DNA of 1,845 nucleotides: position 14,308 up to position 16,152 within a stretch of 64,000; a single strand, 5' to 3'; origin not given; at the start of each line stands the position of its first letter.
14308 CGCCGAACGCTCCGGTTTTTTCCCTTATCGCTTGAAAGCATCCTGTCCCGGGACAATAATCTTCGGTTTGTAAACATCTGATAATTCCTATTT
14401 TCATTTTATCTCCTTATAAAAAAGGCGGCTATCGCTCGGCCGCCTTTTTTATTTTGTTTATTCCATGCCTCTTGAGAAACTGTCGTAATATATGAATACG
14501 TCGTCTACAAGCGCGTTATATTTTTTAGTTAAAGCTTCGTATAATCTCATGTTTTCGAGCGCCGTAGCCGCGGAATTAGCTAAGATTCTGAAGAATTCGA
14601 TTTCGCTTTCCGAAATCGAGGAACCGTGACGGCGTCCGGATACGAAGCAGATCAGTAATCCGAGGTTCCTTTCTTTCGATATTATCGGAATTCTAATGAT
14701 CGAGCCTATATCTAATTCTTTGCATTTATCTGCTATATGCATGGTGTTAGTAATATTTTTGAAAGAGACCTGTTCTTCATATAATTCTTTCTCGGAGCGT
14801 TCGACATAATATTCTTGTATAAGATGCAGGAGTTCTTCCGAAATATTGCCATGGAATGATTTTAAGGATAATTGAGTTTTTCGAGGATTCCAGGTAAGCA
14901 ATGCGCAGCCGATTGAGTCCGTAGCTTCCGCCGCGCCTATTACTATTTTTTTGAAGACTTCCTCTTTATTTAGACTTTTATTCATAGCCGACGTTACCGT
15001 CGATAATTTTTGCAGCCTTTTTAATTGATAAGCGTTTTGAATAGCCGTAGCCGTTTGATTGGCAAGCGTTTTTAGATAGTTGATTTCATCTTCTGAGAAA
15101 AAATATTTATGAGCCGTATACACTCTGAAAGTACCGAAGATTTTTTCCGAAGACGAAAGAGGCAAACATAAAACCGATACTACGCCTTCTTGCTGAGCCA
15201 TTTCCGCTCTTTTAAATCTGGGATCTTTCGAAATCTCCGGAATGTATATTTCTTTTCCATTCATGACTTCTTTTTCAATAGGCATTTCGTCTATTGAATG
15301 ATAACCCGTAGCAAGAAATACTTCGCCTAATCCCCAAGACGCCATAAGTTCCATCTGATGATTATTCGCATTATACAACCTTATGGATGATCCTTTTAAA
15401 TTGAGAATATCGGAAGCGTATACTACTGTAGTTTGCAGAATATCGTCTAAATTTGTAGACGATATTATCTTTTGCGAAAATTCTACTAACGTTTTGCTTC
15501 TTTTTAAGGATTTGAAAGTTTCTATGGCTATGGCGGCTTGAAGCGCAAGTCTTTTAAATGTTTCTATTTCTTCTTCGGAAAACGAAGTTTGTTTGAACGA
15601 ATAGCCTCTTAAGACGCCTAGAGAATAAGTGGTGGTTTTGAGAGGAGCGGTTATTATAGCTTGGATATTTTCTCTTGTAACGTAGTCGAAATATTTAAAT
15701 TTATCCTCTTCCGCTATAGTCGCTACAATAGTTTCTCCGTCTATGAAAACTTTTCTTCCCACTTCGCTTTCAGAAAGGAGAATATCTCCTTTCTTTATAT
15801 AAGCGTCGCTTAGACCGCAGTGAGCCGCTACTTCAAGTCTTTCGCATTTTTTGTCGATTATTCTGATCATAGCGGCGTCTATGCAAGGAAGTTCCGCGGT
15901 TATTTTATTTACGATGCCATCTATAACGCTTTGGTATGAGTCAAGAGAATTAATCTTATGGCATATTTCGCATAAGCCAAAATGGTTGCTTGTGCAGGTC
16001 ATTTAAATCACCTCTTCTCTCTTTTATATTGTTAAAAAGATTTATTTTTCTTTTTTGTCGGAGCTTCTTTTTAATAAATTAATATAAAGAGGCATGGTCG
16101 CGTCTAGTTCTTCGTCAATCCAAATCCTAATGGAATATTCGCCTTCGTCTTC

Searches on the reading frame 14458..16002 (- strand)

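Call 49: search_protein_families(library=pfam, proteins=[window:14458-16002:-], max_evalue=0.00001)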
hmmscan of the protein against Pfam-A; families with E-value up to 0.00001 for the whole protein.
window:14458-16002:- (514 aa): 3 families
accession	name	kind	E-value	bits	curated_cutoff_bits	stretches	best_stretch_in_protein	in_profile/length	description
PF13185.12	GAF_2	-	7.1e-33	114.1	28.6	2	183-322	2-136/136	GAF domain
PF01590.32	GAF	-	6.1e-29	101.7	22.4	2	184-321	1-133/133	GAF domain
PF13492.12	GAF_3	-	6e-25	88.6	27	1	184-323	1-129/129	GAF domain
